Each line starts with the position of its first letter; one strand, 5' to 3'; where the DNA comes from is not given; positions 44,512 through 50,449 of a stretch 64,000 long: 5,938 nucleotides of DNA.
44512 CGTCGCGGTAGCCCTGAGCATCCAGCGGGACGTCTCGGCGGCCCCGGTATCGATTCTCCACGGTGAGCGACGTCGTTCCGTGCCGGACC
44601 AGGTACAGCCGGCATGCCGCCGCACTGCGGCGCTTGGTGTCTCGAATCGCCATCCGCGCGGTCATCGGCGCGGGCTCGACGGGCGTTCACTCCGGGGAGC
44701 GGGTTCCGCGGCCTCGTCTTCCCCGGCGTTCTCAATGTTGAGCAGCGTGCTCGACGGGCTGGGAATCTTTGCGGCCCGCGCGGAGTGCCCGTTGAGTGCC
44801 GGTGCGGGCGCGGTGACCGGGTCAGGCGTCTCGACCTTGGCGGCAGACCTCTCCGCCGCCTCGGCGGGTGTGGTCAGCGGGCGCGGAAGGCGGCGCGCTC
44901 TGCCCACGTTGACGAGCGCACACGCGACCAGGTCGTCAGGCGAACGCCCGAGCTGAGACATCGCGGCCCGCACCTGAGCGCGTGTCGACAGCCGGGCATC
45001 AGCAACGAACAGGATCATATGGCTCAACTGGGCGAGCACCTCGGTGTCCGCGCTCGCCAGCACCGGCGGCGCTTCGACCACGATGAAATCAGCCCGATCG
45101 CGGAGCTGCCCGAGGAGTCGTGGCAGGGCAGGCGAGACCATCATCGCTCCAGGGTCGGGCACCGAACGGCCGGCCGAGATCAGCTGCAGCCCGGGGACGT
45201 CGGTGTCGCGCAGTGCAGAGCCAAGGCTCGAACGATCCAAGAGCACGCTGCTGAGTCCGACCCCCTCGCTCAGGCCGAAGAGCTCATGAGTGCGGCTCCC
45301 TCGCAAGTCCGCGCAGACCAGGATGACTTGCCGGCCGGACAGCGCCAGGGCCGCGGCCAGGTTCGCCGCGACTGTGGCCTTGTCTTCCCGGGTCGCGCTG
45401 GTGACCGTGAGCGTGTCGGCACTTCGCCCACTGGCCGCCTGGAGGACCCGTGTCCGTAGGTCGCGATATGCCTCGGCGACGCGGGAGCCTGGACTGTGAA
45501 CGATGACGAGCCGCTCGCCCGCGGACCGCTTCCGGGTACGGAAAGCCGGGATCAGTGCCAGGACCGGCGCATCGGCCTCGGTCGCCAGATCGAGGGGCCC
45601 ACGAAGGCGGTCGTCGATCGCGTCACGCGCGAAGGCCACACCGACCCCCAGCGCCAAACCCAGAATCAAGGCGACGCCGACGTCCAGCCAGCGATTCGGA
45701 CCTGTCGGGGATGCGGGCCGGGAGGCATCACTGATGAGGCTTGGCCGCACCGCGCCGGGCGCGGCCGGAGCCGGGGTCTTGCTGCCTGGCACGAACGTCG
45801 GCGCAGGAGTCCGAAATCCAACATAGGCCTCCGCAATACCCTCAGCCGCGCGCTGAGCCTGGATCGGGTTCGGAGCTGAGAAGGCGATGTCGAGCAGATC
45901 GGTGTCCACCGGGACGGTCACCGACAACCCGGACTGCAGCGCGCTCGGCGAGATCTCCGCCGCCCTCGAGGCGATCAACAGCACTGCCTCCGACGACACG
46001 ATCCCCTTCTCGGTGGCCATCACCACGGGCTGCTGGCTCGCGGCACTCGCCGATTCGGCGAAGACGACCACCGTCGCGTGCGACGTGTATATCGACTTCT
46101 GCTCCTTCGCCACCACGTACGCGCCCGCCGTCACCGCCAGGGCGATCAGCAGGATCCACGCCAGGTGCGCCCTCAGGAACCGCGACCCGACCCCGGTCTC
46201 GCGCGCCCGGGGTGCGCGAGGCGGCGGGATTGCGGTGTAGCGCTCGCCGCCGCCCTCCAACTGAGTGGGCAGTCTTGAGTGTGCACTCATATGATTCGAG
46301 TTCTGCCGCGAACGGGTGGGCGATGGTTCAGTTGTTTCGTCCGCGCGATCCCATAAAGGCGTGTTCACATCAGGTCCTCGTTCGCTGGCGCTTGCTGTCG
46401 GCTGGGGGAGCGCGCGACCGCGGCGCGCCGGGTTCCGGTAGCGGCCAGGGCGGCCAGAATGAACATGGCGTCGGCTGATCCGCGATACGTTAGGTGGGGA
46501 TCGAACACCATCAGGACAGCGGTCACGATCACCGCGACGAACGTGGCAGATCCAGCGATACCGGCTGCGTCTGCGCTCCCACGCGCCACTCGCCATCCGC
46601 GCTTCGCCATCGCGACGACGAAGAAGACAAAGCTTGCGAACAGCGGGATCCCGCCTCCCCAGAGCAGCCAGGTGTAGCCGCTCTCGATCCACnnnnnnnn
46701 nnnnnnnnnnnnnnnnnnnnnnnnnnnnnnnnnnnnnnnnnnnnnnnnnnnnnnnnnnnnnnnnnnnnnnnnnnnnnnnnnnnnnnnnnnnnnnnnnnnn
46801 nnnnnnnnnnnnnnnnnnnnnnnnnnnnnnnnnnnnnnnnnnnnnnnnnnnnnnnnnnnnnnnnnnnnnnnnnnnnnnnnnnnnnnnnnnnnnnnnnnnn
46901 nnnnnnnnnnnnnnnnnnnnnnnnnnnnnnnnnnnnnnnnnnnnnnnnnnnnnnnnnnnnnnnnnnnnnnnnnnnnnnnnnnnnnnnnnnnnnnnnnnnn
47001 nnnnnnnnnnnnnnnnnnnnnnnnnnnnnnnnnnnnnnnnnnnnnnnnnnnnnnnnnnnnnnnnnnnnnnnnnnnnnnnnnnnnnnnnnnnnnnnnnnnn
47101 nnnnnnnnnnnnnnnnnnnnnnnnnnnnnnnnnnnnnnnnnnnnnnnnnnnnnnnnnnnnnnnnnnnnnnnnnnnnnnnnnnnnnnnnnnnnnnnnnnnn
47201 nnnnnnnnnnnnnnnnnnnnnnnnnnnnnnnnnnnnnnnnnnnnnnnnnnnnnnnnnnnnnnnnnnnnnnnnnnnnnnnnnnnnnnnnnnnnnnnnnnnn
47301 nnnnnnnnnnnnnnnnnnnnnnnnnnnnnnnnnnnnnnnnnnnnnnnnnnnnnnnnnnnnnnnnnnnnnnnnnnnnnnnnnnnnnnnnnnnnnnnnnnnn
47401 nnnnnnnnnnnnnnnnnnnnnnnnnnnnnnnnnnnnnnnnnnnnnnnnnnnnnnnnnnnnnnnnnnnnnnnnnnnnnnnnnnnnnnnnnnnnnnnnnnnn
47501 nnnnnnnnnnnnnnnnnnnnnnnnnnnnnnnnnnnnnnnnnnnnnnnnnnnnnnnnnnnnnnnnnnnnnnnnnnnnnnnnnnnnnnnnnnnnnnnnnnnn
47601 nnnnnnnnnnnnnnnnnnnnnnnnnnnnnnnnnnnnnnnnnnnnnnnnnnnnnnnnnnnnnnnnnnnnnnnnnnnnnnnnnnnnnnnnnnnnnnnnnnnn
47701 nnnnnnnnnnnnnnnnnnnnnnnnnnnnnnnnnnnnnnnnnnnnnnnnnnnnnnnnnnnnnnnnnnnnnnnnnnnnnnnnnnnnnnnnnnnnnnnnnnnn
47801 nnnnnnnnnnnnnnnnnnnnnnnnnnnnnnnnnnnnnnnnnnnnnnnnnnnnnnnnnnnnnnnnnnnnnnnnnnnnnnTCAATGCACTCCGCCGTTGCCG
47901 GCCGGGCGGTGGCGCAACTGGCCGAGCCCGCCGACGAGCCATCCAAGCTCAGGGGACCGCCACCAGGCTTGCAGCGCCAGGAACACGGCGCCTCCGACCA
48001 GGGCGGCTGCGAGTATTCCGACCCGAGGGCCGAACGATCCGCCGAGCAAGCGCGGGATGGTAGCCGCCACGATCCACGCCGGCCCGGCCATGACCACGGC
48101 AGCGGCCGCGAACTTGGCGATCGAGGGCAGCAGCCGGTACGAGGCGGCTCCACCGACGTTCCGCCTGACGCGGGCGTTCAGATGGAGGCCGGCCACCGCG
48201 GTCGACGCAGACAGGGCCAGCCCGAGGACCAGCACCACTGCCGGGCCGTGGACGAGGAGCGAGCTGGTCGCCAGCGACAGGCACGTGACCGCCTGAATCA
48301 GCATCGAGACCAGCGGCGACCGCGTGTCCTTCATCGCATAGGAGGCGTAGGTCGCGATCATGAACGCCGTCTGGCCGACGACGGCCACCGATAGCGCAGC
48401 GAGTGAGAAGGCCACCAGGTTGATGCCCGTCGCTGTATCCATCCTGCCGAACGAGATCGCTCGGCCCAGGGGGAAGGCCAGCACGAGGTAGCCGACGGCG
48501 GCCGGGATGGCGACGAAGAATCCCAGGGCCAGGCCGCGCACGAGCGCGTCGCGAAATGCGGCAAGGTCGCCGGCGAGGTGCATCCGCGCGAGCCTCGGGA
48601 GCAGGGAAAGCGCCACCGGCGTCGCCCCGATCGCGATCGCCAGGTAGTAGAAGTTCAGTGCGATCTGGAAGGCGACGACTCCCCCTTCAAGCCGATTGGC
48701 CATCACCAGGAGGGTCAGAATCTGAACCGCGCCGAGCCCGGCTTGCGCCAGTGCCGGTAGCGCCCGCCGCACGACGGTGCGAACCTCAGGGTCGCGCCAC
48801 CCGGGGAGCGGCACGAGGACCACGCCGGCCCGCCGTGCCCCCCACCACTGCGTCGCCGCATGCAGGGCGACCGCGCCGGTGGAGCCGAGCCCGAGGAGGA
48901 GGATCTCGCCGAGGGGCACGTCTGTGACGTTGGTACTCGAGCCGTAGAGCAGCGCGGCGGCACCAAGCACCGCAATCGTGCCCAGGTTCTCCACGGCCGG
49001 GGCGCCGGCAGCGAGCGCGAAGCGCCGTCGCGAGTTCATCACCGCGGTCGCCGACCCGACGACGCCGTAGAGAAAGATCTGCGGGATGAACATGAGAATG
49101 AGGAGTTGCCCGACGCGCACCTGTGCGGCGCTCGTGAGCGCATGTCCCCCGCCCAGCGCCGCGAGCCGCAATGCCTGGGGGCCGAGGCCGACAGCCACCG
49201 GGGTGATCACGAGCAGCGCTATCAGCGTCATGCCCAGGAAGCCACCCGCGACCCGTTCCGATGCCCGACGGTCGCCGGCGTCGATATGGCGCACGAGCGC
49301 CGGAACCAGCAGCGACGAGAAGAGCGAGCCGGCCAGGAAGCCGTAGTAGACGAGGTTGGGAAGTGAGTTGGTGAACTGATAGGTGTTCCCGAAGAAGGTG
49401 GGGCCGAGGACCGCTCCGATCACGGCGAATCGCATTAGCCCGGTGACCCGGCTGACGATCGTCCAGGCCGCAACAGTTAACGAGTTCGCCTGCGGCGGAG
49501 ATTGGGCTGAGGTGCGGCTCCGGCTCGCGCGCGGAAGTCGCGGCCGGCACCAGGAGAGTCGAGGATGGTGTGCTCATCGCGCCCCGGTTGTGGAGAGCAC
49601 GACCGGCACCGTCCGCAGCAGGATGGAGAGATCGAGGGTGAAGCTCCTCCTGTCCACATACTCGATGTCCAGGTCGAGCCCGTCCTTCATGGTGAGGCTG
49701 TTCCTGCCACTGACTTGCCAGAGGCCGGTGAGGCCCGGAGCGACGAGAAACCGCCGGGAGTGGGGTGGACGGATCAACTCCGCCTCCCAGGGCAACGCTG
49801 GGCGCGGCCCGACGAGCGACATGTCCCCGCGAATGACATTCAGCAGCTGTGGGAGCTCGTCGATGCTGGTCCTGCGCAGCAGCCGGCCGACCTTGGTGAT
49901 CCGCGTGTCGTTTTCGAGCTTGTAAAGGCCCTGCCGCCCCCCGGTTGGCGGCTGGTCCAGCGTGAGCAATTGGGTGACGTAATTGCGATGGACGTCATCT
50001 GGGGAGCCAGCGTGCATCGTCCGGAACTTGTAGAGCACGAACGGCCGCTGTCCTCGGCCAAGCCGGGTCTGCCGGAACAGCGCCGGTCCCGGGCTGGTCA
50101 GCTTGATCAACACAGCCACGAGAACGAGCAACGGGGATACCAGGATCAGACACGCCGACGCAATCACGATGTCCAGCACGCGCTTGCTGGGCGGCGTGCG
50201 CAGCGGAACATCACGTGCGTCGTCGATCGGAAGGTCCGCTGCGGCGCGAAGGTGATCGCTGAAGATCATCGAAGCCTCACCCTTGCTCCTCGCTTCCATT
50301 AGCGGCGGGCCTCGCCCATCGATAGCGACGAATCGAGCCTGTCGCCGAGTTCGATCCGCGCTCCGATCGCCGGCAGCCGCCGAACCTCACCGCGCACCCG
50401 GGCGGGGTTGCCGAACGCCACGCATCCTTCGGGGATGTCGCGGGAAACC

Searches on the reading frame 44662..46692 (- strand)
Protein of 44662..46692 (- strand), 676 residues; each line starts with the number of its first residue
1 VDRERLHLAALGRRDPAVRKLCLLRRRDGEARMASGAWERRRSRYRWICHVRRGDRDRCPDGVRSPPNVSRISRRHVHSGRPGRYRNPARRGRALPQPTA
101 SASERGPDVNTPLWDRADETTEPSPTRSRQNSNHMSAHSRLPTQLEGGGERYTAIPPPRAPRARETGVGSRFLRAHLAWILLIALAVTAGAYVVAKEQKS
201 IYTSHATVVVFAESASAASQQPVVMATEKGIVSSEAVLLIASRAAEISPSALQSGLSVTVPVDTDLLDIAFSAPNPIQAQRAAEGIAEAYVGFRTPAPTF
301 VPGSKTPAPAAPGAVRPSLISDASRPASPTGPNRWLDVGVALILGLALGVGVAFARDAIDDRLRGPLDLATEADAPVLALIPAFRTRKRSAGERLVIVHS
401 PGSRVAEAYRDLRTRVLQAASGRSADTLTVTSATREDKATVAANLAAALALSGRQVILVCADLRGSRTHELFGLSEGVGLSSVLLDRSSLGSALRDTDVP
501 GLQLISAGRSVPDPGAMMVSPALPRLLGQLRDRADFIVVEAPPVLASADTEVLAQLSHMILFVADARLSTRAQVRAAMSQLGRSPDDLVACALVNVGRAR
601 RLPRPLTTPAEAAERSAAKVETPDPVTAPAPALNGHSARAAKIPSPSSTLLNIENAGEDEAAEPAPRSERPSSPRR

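Call 16: search_protein_families(library=pfam, max_evalue=0.001, proteins=[window:44662-46692:-])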
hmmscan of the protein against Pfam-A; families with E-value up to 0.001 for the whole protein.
window:44662-46692:- (676 aa): 3 families
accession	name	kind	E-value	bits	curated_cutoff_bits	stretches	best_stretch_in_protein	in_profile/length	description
PF13614.12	AAA_31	-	2e-05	25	27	1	438-560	15-144/177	AAA domain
PF10609.15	ParA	-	3.8e-05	23.7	27.1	1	438-556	17-134/246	NUBPL iron-transfer P-loop NTPase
PF02706.20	Wzz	-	0.00035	21.3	25.5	1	173-222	12-66/91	Chain length determinant protein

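Call 86: search_protein_families(library=ncbifam, max_evalue=0.00001, proteins=[window:44662-46692:-])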
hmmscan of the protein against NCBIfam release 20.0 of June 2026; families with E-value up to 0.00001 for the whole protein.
window:44662-46692:- (676 aa): 10 families
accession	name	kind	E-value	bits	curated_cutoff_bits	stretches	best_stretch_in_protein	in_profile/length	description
TIGR03018.1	pepcterm_TyrKin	hypoth_equivalog_domain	1.5e-33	115.9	230.65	1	395-583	1-198/207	XrtA-associated tyrosine autokinase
TIGR01007.1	eps_fam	subfamily_domain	7.6e-30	104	108.05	1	407-590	1-184/204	polysaccharide biosynthesis tyrosine autokinase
NF007350.0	PRK09841.1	equivalog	2.7e-25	88.6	1248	1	319-584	409-691/726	tyrosine-protein kinase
TIGR01005.1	eps_transp_fam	subfamily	4.1e-25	88.1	411.7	1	397-583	518-705/754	exopolysaccharide transport protein family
NF008568.0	PRK11519.1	equivalog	1.6e-24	86.1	1068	1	385-581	486-683/720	tyrosine-protein kinase Wzc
TIGR03029.1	EpsG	equivalog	4.9e-24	84.9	313.8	1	389-582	67-264/274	chain length determinant protein tyrosine kinase EpsG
TIGR01006.1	polys_exp_MPA1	subfamily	2.6e-12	46.7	296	1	172-288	16-142/226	CspC family polysaccharide chain length determinant protein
TIGR01969.1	minD_arch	subfamily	1.1e-09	37.8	201.75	1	438-563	14-138/251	cell division ATPase MinD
TIGR03007.1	pepcterm_ChnLen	equivalog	1.1e-08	33.7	278.85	1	320-394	399-473/498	XrtA system polysaccharide chain length determinant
TIGR03017.1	EpsF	equivalog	1.7e-06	27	422.75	1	318-381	380-443/444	chain length determinant protein EpsF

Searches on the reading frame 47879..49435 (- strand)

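Call 16: search_protein_families(library=pfam, max_evalue=0.001, proteins=[window:47879-49435:-])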
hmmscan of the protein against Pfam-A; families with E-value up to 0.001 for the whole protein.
window:47879-49435:- (518 aa): 1 family
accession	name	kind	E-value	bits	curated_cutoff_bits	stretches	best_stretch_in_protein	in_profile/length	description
PF03023.19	MurJ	-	7.8e-35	120.8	27.4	1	8-458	3-434/451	Lipid II flippase MurJ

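Call 86: search_protein_families(library=ncbifam, max_evalue=0.00001, proteins=[window:47879-49435:-])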
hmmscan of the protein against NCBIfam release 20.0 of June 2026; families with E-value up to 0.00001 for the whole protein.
window:47879-49435:- (518 aa): 1 family
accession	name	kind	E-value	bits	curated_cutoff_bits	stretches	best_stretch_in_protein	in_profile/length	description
TIGR01695.1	murJ_mviN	equivalog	2.4e-33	115.7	235.55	1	2-497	23-501/506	murein biosynthesis integral membrane protein MurJ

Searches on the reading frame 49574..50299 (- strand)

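Call 16: search_protein_families(library=pfam, max_evalue=0.001, proteins=[window:49574-50299:-])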
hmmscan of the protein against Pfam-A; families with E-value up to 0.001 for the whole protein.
window:49574-50299:- (241 aa): 1 family
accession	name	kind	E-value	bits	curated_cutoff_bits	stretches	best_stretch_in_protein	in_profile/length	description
PF02397.22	Bac_transf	-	6.8e-64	215.1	27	1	39-235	1-178/179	Bacterial sugar transferase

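Call 86: search_protein_families(library=ncbifam, max_evalue=0.00001, proteins=[window:49574-50299:-])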
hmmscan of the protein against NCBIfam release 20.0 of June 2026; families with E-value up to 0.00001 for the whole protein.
window:49574-50299:- (241 aa): 10 families
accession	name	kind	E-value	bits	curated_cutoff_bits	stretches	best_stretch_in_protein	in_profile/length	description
TIGR03025.1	EPS_sugtrans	subfamily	1e-78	265.6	295.55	1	38-241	257-445/445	exopolysaccharide biosynthesis polyprenyl glycosylphosphotransferase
TIGR03022.1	WbaP_sugtrans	subfamily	7.2e-67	226.6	403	1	39-241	259-456/456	undecaprenyl-phosphate galactose phosphotransferase WbaP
TIGR03023.1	WcaJ_sugtrans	equivalog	2.1e-65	221.8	410.75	1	20-238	242-450/453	undecaprenyl-phosphate glucose phosphotransferase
NF041877.1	EPS_EpsZ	equivalog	9.7e-60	202.5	800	1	39-240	266-458/459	exopolysaccharide biosynthesis polyisoprenyl-phosphate hexose-1-phosphate transferase EpsZ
NF052601.1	undeca_RfbP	equivalog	2.6e-57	193.9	330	1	37-236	43-237/244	undecaprenyl-phosphate galactose phosphotransferase family protein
TIGR03013.1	EpsB_2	subfamily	1.4e-46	159.5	393.35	2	127-241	323-443/443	TIGR03013 family XrtA/PEP-CTERM system glycosyltransferase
NF050817.1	PolSacchBiosHfsE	equivalog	8.9e-41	140.1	750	1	36-236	269-461/467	polysaccharide biosynthesis protein HfsE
NF011751.0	PRK15204.1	equivalog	1.1e-40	139.7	907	1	39-240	280-475/476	undecaprenyl-phosphate galactose phosphotransferase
NF007518.0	PRK10124.1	equivalog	2e-39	135.6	684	1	39-231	274-454/464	undecaprenyl-phosphate glucose phosphotransferase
NF045514.1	glycotran_HepC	equivalog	1e-24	87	140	1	39-168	117-212/220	heterocyst development glycosyltransferase HepC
